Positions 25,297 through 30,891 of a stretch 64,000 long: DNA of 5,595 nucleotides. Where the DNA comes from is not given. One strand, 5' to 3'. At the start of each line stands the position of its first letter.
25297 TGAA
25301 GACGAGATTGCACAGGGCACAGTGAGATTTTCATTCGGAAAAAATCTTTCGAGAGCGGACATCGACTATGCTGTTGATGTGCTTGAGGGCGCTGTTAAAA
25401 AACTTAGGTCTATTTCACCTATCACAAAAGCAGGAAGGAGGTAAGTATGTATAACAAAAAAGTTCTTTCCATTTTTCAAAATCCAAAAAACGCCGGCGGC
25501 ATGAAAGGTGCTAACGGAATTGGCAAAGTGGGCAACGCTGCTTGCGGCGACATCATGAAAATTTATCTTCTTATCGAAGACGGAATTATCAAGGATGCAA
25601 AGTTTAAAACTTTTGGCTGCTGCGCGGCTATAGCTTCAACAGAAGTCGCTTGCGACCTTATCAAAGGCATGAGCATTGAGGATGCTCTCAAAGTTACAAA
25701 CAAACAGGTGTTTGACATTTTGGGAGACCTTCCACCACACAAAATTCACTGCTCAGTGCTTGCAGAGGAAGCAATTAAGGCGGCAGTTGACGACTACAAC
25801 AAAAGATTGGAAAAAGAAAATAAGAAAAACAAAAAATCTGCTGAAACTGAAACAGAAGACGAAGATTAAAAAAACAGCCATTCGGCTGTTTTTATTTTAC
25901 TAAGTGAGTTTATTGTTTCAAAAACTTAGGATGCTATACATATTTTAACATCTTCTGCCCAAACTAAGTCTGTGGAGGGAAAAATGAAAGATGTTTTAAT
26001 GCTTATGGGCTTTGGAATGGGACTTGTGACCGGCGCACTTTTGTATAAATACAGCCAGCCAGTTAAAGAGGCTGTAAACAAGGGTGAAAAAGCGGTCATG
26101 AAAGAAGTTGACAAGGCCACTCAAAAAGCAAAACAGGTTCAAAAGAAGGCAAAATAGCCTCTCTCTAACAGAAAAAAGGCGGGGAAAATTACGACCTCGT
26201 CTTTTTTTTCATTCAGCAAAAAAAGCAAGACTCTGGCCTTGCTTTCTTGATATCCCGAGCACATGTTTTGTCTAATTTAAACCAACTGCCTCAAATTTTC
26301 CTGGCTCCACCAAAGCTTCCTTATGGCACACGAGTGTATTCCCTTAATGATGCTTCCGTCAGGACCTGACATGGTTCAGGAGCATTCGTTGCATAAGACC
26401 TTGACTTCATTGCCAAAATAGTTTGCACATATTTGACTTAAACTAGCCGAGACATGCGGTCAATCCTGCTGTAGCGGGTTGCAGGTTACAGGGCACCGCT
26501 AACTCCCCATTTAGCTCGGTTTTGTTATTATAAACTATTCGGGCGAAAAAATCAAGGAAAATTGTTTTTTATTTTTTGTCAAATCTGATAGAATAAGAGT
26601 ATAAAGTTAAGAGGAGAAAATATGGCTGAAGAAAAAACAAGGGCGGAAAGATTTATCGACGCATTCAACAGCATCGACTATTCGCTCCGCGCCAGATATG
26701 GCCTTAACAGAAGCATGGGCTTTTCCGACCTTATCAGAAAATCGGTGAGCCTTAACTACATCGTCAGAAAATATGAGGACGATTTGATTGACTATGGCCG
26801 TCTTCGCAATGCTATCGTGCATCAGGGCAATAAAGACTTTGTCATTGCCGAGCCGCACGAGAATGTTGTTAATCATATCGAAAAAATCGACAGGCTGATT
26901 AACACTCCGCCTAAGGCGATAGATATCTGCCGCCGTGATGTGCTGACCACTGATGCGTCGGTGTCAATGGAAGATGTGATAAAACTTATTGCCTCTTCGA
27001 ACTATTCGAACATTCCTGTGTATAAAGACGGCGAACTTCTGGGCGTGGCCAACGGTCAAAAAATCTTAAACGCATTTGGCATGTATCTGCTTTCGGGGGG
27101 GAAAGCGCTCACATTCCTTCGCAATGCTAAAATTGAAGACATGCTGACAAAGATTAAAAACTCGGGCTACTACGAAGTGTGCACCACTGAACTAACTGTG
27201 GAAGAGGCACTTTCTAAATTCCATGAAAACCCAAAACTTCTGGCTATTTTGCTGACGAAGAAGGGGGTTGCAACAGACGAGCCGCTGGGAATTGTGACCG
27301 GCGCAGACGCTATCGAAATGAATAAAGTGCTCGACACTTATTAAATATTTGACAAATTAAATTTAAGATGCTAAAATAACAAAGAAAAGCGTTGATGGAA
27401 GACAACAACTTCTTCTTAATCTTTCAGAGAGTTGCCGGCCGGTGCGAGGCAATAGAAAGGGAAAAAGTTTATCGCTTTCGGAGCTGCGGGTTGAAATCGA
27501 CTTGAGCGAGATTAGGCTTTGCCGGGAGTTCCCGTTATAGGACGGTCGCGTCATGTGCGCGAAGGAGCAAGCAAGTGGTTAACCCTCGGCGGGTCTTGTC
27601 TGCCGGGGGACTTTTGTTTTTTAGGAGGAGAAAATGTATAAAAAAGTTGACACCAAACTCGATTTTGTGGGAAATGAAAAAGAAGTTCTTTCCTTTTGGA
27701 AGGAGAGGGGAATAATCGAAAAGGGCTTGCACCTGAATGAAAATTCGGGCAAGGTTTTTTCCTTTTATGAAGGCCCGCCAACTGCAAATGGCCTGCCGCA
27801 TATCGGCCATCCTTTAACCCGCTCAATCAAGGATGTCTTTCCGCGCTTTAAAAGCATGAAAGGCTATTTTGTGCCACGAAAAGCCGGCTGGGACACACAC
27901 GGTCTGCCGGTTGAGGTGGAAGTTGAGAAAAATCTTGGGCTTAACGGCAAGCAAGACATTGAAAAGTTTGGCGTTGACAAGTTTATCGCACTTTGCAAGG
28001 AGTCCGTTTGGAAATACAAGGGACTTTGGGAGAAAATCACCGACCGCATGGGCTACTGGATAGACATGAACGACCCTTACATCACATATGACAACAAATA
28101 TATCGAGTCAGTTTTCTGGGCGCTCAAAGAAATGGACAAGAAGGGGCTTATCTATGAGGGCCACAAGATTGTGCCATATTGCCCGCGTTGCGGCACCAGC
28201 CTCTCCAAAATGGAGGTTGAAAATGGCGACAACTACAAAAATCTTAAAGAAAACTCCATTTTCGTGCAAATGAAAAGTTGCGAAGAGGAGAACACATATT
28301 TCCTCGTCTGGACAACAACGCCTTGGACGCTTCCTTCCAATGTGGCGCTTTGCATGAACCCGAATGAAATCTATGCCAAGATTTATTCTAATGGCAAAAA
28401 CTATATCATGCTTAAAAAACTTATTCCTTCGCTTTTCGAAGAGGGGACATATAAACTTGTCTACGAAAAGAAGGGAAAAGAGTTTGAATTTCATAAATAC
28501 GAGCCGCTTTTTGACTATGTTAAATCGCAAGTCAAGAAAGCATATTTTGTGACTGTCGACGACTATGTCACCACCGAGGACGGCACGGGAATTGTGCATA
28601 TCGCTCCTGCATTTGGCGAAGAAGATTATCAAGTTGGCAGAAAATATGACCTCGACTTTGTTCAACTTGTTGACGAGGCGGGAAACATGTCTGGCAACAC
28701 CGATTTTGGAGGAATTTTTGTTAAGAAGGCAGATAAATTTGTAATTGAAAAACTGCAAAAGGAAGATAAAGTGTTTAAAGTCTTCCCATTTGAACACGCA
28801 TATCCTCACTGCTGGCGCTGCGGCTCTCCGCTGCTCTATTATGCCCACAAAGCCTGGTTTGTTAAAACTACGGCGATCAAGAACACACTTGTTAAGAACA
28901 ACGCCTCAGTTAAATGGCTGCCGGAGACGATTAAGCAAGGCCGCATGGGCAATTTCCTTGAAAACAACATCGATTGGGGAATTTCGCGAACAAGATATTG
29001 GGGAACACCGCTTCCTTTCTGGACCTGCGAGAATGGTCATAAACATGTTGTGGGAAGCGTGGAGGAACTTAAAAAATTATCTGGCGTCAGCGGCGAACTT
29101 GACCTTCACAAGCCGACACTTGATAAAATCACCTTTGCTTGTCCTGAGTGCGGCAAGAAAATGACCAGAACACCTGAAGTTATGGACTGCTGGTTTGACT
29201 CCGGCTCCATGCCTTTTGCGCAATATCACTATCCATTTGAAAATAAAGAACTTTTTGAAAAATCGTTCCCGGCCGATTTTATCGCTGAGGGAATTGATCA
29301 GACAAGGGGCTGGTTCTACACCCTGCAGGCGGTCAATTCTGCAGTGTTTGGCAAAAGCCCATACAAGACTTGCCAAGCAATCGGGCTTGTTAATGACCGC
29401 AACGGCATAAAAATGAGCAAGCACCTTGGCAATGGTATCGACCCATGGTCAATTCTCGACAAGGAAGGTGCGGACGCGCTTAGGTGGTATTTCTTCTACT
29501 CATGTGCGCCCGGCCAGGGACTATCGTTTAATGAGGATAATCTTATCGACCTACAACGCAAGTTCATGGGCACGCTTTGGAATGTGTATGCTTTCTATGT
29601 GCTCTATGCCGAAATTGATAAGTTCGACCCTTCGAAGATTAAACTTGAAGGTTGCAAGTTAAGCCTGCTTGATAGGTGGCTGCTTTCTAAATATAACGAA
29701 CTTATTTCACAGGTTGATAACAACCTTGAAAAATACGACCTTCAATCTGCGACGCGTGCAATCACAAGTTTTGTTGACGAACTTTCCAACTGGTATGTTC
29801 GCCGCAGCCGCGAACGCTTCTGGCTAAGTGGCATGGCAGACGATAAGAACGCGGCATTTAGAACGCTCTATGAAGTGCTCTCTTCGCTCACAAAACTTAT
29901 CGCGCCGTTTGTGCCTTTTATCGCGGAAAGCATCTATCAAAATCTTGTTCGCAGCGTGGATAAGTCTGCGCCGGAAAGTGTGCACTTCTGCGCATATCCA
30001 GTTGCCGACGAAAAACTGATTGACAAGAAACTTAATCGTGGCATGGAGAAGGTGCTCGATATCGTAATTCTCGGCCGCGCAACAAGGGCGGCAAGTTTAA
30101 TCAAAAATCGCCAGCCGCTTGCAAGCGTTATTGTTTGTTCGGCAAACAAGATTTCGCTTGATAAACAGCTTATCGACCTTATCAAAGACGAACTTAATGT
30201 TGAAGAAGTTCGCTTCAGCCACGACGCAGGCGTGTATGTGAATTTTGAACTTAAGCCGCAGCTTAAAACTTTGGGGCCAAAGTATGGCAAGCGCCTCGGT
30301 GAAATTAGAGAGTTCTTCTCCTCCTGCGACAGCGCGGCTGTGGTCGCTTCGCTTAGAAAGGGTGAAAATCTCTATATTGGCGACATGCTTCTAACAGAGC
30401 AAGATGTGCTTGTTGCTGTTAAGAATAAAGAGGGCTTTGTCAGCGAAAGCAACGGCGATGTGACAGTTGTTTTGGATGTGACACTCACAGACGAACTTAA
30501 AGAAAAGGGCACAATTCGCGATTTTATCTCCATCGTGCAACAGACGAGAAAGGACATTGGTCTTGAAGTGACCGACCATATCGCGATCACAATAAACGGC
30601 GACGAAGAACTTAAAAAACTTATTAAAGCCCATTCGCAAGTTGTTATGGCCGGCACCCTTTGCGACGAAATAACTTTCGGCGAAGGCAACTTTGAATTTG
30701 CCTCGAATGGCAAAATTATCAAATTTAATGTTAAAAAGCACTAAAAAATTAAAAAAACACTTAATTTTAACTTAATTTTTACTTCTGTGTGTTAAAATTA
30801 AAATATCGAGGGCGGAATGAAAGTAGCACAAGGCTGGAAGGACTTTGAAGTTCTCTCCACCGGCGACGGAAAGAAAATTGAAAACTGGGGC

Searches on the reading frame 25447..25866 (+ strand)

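Call 55: search_protein_families(library=pfam, proteins=[window:25447-25866:+], max_evalue=0.00001)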
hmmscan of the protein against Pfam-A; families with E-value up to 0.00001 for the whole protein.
window:25447-25866:+ (140 aa): 1 family
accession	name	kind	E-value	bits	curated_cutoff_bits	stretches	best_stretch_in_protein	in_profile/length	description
PF01592.21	NifU_N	-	6.1e-43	146.4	22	1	1-121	1-124/127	NifU-like N terminal domain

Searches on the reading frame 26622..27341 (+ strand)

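Call 55: search_protein_families(library=pfam, proteins=[window:26622-27341:+], max_evalue=0.00001)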
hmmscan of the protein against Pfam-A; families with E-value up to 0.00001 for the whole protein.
window:26622-27341:+ (240 aa): 1 family
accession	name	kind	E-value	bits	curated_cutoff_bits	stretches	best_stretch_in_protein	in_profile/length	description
PF00571.33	CBS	-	9.8e-11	42.3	24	1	101-151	3-54/57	CBS domain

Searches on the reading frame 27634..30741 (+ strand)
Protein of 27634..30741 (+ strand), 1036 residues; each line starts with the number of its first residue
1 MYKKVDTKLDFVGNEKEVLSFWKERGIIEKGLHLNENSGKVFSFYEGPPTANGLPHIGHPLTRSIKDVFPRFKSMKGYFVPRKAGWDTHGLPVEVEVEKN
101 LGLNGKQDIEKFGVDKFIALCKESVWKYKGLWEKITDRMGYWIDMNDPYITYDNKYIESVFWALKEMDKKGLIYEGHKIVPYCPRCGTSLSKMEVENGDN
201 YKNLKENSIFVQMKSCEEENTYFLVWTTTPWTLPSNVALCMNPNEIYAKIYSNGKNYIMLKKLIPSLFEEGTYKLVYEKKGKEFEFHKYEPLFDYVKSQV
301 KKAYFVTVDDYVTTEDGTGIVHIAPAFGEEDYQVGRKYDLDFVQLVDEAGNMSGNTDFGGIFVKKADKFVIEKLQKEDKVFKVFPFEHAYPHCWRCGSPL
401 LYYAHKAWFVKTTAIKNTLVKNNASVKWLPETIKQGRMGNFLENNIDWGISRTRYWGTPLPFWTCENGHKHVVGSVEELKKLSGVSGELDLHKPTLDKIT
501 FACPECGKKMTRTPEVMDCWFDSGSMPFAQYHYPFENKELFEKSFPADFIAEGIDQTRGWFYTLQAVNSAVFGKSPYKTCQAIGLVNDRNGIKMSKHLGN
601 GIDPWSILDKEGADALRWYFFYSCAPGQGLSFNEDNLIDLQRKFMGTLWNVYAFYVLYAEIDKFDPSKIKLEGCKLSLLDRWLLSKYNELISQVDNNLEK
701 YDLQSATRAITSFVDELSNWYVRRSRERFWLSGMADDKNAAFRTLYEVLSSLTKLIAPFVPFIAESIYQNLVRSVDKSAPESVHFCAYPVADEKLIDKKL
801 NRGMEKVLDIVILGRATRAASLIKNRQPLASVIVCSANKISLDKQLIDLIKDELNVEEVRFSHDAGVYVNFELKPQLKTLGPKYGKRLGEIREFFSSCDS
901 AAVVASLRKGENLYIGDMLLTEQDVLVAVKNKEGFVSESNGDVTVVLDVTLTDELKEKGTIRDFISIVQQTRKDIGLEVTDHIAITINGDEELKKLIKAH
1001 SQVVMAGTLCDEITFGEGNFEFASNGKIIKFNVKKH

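Call 55: search_protein_families(library=pfam, proteins=[window:27634-30741:+], max_evalue=0.00001)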
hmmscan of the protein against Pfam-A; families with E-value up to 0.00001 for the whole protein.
window:27634-30741:+ (1036 aa): 4 families
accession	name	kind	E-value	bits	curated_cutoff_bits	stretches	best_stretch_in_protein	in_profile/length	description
PF00133.28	tRNA-synt_1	-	5.3e-123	411.3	22.7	1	18-623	2-405/414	tRNA synthetases class I (I, L, M and V)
PF19302.4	DUF5915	-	1.4e-46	158.9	27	1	848-1035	2-194/195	Domain of unknown function (DUF5915)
PF08264.19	Anticodon_1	-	6.1e-35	120.7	25.1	1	680-831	1-146/148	Anticodon-binding domain of tRNA ligase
PF09334.17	tRNA-synt_1g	-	4.6e-16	59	20.1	1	51-196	10-136/391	tRNA synthetases class I (M)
